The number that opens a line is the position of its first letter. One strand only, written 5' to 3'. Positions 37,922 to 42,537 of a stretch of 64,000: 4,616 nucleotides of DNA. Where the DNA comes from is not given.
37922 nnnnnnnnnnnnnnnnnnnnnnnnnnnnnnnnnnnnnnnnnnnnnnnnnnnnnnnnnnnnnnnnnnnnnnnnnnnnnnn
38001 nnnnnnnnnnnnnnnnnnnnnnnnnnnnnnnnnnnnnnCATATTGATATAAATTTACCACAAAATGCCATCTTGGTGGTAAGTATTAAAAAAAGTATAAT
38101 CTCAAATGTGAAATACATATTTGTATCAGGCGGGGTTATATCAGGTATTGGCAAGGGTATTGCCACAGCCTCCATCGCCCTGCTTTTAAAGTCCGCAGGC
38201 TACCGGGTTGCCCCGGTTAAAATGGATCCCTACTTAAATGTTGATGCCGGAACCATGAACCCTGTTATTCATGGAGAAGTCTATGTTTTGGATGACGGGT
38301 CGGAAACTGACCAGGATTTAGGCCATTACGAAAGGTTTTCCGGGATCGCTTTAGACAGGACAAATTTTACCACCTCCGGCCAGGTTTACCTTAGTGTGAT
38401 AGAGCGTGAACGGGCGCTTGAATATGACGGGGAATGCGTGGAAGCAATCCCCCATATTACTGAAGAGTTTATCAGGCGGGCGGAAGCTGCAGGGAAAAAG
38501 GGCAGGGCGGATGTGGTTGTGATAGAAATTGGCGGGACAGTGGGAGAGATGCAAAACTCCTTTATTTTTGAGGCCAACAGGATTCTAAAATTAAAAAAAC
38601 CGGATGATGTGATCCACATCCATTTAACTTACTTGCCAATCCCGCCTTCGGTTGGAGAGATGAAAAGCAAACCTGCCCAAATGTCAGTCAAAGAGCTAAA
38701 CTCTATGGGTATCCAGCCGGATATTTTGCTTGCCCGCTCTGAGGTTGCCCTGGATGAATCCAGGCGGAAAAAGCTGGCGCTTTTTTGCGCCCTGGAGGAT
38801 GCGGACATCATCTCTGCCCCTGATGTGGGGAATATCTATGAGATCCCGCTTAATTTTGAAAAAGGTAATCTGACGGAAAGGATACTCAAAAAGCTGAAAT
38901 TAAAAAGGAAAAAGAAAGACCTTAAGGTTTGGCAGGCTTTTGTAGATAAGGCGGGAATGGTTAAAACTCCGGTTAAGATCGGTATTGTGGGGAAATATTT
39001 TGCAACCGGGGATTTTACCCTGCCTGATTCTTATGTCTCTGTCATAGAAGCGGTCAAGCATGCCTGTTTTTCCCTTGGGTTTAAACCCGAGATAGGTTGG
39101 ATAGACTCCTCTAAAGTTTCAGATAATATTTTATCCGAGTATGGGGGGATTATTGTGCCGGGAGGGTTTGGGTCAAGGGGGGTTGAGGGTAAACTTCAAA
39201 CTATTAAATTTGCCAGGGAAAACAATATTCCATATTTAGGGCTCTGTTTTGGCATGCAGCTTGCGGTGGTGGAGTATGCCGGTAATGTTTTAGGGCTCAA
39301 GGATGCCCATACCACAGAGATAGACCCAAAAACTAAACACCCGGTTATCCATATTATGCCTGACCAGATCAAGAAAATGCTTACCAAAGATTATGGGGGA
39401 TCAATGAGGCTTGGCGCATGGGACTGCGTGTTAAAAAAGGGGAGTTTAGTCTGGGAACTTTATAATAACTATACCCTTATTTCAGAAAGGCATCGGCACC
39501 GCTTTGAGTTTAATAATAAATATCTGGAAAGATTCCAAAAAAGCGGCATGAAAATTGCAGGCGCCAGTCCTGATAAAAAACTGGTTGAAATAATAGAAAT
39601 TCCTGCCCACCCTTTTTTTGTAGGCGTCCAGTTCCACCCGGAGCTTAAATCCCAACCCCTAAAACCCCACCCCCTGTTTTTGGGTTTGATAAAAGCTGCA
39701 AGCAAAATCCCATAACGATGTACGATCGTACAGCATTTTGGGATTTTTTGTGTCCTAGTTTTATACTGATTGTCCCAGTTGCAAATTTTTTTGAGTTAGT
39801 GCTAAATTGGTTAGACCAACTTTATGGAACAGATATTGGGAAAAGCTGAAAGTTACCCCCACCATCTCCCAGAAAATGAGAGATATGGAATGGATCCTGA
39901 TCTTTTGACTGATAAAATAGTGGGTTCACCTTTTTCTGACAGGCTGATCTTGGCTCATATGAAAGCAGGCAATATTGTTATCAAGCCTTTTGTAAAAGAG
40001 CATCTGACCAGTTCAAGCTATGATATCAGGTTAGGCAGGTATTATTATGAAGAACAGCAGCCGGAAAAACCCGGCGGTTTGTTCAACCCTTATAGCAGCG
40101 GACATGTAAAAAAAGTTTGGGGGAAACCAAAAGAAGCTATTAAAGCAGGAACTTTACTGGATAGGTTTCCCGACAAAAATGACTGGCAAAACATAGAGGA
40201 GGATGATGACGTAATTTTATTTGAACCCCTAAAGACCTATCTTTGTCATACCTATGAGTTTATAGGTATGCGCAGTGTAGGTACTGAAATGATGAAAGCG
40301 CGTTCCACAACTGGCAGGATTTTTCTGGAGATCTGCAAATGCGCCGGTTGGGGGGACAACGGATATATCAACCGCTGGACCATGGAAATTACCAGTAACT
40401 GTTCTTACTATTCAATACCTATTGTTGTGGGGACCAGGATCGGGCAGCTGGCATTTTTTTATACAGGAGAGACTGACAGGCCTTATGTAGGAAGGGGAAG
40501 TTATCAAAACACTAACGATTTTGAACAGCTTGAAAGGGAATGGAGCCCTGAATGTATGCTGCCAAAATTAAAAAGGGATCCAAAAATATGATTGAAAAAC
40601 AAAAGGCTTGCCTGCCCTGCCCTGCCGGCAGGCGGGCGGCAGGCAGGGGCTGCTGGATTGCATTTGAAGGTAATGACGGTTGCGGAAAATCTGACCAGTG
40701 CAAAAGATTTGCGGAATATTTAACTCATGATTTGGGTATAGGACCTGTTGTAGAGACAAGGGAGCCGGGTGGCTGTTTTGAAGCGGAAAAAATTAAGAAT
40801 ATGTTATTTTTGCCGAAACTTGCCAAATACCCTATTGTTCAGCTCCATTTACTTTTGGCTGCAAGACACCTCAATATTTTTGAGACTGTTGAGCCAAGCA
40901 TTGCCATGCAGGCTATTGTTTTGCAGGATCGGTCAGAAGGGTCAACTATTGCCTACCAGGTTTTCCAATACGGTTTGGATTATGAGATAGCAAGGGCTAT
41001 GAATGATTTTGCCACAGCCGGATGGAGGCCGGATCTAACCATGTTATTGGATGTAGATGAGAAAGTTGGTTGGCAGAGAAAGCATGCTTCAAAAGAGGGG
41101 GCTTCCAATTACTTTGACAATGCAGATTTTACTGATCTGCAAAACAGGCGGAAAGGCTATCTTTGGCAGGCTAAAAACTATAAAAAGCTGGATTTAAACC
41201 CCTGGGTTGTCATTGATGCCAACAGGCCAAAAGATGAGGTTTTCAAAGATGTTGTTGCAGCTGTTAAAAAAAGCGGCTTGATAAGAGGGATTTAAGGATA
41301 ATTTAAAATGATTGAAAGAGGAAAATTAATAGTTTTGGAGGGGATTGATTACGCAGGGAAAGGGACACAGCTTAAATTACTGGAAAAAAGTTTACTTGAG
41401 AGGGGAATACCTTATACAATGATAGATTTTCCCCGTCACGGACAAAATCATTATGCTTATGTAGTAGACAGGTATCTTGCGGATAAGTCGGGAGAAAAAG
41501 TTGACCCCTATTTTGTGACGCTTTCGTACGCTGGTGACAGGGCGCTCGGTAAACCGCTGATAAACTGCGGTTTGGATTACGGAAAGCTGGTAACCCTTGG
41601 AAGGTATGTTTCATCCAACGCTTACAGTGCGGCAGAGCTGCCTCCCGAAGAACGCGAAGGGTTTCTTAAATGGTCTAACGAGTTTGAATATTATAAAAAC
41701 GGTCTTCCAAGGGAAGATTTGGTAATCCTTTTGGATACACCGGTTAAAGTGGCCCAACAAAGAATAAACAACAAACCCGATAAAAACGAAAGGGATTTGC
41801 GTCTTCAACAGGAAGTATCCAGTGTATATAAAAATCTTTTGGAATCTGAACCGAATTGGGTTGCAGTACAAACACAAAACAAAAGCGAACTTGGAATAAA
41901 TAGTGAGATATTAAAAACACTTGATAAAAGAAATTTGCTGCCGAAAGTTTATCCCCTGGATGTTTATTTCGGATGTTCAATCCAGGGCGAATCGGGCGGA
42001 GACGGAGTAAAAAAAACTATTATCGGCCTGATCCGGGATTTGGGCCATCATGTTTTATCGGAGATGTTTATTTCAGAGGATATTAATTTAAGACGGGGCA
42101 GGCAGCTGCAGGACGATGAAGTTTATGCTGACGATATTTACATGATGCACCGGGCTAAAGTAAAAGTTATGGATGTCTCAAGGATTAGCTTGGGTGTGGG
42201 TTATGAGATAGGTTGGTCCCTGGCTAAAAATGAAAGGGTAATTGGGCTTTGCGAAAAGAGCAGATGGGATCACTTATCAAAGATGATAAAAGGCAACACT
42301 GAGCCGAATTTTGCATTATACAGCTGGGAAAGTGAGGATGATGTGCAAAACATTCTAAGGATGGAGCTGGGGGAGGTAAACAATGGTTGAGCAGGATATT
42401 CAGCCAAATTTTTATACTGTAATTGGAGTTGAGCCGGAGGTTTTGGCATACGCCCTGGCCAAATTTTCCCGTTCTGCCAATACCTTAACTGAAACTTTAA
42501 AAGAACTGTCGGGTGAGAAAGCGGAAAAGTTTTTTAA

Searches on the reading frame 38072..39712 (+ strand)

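Call 62: search_protein_families(library=pfam, proteins=[window:38072-39712:+], max_evalue=0.001)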
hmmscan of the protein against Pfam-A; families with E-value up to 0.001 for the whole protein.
window:38072-39712:+ (547 aa): 4 families
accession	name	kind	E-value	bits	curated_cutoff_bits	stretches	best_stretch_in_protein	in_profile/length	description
PF06418.20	CTP_synth_N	-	2.2e-100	335.8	26.1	1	14-277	1-265/265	CTP synthase N-terminus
PF00117.34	GATase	-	5.4e-38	131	22.8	1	317-541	2-189/190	Glutamine amidotransferase class-I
PF07722.19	Peptidase_C26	-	5.5e-08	33.3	20.5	1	376-524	96-219/219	Peptidase C26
PF01656.29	CbiA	-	2.4e-05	24.7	25.4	1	24-159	8-54/125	CobQ/CobB/MinD/ParA nucleotide binding domain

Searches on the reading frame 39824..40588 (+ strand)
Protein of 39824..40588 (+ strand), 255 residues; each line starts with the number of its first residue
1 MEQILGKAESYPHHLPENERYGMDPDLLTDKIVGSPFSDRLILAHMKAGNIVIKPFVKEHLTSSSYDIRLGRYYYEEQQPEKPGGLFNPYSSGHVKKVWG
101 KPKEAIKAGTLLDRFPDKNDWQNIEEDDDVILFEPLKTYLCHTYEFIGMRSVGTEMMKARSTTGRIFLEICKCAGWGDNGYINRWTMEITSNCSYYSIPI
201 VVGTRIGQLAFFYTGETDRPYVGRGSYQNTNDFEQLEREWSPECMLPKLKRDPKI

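Call 62: search_protein_families(library=pfam, proteins=[window:39824-40588:+], max_evalue=0.001)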
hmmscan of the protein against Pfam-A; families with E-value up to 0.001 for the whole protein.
window:39824-40588:+ (255 aa): 1 family
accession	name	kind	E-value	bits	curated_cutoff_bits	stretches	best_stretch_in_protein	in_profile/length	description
PF22769.1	DCD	-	8.6e-25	88.1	27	1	38-212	3-151/153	dCTP deaminase-like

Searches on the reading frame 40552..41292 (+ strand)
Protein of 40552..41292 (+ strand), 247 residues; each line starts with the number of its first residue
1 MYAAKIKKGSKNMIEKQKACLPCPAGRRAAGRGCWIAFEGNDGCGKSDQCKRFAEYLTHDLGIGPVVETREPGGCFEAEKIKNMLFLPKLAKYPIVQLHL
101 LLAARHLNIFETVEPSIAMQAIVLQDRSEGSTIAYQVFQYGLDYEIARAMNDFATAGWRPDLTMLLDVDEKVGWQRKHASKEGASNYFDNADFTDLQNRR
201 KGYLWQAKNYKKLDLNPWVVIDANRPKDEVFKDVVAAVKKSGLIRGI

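Call 62: search_protein_families(library=pfam, proteins=[window:40552-41292:+], max_evalue=0.001)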
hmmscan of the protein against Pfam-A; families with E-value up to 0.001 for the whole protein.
window:40552-41292:+ (247 aa): 1 family
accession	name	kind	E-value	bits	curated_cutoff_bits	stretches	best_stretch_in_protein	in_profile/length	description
PF02223.23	Thymidylate_kin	-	1.5e-28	100.1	27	1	38-233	1-184/185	Thymidylate kinase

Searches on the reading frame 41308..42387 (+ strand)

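Call 62: search_protein_families(library=pfam, proteins=[window:41308-42387:+], max_evalue=0.001)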
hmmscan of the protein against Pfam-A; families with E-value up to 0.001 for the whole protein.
window:41308-42387:+ (360 aa): 2 families
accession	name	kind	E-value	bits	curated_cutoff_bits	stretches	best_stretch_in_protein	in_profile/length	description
PF02223.23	Thymidylate_kin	-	9e-18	65.1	27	1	10-194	1-179/185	Thymidylate kinase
PF05014.21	Nuc_deoxyrib_tr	-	9.8e-08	32.6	28.8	1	219-319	1-101/117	Nucleoside 2-deoxyribosyltransferase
